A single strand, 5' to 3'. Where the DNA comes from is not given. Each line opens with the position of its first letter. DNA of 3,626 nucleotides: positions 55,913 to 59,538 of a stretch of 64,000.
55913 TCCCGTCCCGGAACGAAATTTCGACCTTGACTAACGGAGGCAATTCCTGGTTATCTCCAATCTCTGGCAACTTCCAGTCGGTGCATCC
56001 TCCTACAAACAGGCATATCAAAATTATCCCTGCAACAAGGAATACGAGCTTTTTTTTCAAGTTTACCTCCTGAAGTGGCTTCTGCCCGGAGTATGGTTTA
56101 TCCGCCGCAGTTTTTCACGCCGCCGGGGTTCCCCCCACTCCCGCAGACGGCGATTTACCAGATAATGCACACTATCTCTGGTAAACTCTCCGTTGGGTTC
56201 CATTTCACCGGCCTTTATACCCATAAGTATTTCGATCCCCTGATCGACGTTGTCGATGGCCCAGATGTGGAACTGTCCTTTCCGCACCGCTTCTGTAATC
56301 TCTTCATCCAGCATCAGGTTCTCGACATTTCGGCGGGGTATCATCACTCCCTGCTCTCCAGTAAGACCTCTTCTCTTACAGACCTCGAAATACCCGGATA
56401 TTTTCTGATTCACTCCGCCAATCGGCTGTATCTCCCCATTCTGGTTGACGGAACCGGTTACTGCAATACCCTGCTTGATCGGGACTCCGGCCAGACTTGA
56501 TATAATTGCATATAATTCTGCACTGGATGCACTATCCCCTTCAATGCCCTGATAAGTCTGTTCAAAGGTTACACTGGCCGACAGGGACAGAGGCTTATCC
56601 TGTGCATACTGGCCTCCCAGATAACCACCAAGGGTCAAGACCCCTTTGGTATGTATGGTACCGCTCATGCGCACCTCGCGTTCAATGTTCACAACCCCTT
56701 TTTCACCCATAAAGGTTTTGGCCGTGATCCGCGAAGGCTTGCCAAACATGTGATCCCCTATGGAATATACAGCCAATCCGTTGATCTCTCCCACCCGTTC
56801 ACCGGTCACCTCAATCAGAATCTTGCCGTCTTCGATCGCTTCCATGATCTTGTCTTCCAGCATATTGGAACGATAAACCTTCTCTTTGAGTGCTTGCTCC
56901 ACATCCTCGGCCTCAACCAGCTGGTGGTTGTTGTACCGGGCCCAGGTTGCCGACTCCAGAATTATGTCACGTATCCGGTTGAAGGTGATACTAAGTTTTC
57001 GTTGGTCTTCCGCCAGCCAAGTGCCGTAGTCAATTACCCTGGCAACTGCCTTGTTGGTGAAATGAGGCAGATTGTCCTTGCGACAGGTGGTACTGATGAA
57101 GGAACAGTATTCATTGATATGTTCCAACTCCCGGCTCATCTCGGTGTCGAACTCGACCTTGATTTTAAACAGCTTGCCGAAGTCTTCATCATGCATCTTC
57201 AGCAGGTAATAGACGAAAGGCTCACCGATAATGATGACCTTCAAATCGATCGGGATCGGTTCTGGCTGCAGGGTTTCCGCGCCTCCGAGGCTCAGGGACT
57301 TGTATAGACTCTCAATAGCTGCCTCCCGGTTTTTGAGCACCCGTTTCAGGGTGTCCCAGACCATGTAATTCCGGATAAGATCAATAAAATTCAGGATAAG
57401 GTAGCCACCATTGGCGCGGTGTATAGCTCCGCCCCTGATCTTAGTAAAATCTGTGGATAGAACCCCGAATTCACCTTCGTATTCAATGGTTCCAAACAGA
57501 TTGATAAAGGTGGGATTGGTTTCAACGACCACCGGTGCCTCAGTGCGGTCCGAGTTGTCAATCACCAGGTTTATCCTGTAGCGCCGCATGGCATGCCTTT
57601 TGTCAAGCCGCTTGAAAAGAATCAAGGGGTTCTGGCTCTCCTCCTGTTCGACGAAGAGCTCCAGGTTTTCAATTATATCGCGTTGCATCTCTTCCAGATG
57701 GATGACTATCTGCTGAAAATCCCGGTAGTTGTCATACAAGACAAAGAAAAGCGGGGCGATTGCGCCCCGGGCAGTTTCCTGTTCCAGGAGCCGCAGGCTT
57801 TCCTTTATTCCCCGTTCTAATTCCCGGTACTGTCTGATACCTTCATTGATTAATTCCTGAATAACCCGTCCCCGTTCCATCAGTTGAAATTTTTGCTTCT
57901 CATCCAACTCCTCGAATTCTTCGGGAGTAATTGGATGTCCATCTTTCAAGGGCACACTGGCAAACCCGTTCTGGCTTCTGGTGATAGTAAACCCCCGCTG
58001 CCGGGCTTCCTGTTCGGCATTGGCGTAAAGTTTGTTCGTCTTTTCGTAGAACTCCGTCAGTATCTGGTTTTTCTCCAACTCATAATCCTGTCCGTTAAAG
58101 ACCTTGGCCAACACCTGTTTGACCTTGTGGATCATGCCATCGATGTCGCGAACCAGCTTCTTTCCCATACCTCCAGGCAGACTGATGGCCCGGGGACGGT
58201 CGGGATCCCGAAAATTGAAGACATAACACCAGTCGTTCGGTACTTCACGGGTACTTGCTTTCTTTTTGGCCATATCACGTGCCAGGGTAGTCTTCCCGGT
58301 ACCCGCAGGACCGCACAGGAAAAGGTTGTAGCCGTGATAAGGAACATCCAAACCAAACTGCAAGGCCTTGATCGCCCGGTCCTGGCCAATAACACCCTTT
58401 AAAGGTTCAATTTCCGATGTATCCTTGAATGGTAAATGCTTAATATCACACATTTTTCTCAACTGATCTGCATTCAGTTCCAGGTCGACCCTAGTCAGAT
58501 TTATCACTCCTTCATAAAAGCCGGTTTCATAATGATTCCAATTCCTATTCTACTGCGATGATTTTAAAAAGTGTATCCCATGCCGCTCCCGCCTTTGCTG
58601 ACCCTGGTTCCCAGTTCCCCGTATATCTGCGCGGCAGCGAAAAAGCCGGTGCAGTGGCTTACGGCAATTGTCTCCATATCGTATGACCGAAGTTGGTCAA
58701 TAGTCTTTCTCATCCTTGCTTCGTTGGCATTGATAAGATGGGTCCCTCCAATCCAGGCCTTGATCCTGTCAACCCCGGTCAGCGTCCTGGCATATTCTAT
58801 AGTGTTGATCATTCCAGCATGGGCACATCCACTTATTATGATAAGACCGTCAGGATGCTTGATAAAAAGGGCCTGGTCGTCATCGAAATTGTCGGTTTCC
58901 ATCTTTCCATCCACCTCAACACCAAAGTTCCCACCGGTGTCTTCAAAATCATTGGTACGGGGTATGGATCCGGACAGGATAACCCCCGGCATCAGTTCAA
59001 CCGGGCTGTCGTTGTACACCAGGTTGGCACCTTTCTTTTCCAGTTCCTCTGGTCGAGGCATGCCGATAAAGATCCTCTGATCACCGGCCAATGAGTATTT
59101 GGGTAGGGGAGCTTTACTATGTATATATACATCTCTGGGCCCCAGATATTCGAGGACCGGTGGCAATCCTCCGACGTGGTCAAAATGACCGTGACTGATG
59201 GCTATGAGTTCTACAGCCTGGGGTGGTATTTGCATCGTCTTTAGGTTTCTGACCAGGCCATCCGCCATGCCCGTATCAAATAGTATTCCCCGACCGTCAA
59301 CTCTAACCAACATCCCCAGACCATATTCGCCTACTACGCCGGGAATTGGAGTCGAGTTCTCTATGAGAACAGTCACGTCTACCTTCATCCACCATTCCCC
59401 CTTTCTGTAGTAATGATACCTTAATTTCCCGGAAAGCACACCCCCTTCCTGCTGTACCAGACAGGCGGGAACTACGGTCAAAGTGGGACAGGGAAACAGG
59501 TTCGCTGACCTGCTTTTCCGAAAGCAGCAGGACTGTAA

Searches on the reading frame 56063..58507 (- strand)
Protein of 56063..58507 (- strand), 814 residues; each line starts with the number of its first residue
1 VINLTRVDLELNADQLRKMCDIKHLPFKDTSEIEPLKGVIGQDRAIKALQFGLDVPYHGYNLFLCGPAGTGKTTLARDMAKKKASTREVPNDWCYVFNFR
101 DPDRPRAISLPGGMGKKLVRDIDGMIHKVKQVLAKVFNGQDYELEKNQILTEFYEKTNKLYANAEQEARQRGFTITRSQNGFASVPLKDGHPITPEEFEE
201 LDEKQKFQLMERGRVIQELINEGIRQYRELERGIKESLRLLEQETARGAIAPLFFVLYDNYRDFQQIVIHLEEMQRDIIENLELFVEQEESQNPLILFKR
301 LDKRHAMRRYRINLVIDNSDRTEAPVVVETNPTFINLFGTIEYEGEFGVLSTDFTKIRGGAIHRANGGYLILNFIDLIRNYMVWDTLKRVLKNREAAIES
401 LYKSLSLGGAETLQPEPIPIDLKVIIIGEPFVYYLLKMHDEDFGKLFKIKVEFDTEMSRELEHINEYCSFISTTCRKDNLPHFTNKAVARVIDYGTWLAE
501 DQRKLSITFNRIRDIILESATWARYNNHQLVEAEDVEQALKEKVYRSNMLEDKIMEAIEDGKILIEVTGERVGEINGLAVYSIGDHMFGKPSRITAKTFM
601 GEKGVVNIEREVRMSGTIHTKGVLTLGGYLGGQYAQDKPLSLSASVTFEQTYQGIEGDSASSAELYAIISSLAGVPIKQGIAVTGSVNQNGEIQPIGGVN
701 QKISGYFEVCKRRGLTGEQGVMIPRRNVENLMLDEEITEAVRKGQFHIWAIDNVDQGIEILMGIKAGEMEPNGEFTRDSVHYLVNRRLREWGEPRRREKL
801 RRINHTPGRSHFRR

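Call 21: search_protein_families(library=pfam, proteins=[window:56063-58507:-])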
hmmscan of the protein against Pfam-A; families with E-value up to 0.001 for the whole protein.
window:56063-58507:- (814 aa): 8 families
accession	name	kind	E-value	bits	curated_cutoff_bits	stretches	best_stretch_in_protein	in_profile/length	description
PF13654.12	AAA_32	-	1.8e-51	174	21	1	323-454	2-133/133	LonB-like, AAA domain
PF20436.4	LonB_AAA-LID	-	5.9e-24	84.3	22.4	1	482-546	1-65/65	Archaeal LonB, AAA+ ATPase LID domain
PF20437.3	LonC_helical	-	1.3e-15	57.5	24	1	92-123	1-32/34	Lon-like LonC helical domain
PF05362.19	Lon_C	-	1e-09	38.7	21.1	1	656-761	108-202/205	Lon protease (S16) C-terminal proteolytic domain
PF13401.12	AAA_22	-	0.0001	23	27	0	60-101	6-33/130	AAA domain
PF01078.27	Mg_chelatase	-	0.00057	19.8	20.3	0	36-80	2-43/207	Magnesium chelatase, subunit ChlI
PF00910.28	RNA_helicase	-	0.00086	20.2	21.5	0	63-98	2-38/105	RNA helicase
PF24883.2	NPHP3_N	-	0.00091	19.9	24.8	0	62-146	25-109/164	Nephrocystin 3, N-terminal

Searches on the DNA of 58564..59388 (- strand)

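Call 47: search_rna_families(source=L100, start=13550, end=13900, threshold=evalue, max_evalue=10, show_alignments=2)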
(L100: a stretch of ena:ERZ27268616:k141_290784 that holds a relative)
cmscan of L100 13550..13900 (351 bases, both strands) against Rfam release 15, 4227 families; matches with E-value up to 10: 7.
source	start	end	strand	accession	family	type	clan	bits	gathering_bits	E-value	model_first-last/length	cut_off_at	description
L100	13619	13777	-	RF01731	TwoAYGGAY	Cis-reg;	CL00106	20.8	43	0.86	1-168/168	no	TwoAYGGAY RNA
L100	13875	13890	-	RF01325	CRISPR-DR12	Gene; CRISPR;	-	18.1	37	0.35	1-30/30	no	CRISPR RNA direct repeat element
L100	13646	13677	-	RF01303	sR49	Gene; snRNA; snoRNA; CD-box;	-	17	50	0.49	1-56/56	no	Small nucleolar RNA sR49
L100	13847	13881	+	RF00189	SNORD95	Gene; snRNA; snoRNA; CD-box;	-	16.3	55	0.55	1-68/68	no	Small nucleolar RNA SNORD95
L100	13755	13838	-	RF01714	Ocean-V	Gene; sRNA;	-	13.3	75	7.7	1-72/72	no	Ocean-V RNA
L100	13635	13790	-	RF01815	rpsB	Gene; sRNA;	-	12.1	40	4.5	1-132/132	no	rpsB sRNA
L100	13709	13725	+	RF01716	PhotoRC-I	Cis-reg;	-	10.9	45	3.2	4-21/44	no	PhotoRC-I RNA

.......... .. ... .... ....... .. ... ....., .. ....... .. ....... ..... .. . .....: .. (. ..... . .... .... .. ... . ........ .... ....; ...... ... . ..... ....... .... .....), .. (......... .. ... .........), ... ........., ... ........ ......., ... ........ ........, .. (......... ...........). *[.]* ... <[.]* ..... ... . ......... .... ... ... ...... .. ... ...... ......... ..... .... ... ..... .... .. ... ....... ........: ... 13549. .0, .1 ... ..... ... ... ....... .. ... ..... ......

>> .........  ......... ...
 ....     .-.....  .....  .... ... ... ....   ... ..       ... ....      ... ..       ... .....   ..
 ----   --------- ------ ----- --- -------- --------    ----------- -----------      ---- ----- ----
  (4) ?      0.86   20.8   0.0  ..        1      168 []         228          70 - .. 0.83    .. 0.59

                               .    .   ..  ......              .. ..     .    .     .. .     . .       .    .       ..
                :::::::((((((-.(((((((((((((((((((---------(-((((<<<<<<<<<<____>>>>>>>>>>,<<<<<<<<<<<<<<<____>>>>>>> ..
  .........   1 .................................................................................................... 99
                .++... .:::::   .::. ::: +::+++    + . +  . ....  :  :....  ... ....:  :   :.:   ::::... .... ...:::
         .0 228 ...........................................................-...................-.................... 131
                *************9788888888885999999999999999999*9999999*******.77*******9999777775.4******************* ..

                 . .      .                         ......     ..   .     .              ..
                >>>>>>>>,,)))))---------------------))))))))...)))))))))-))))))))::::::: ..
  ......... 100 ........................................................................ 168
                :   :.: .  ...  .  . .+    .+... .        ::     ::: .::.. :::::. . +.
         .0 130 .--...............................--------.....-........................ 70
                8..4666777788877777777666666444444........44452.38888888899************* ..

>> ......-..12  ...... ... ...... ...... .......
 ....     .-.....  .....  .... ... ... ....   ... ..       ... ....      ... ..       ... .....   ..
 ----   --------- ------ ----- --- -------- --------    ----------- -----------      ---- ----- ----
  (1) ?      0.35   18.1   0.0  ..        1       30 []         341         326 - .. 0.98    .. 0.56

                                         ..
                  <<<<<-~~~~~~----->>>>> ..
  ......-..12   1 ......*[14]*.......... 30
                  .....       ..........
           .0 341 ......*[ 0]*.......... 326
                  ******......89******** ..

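Call 104: search_rna_families(source=L105, start=1, end=420, threshold=evalue, max_evalue=10, show_alignments=1)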
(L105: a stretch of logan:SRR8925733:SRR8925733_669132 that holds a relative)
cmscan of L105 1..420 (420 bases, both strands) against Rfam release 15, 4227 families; matches with E-value up to 10: 5.
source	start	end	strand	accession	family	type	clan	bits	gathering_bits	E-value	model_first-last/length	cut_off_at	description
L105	96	251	-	RF01731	TwoAYGGAY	Cis-reg;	CL00106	27.9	43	0.025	1-168/168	no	TwoAYGGAY RNA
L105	137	199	+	RF01690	Bacillaceae-1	Gene; sRNA;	-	18.8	35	0.44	1-67/67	no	Bacillaceae-1 RNA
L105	178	244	+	RF04281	mir-8791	Gene; miRNA;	CL00146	14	85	8.4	1-77/77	no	mir-8791 microRNA precursor family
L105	38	99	+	RF02983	Fibrobacter-1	Gene; sRNA;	-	13.8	77.9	4.5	1-102/102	no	Fibrobacter-1 RNA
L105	377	401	+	RF03010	mcrA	Gene; sRNA;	-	11.3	57.6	2.4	1-51/51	no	mcrA RNA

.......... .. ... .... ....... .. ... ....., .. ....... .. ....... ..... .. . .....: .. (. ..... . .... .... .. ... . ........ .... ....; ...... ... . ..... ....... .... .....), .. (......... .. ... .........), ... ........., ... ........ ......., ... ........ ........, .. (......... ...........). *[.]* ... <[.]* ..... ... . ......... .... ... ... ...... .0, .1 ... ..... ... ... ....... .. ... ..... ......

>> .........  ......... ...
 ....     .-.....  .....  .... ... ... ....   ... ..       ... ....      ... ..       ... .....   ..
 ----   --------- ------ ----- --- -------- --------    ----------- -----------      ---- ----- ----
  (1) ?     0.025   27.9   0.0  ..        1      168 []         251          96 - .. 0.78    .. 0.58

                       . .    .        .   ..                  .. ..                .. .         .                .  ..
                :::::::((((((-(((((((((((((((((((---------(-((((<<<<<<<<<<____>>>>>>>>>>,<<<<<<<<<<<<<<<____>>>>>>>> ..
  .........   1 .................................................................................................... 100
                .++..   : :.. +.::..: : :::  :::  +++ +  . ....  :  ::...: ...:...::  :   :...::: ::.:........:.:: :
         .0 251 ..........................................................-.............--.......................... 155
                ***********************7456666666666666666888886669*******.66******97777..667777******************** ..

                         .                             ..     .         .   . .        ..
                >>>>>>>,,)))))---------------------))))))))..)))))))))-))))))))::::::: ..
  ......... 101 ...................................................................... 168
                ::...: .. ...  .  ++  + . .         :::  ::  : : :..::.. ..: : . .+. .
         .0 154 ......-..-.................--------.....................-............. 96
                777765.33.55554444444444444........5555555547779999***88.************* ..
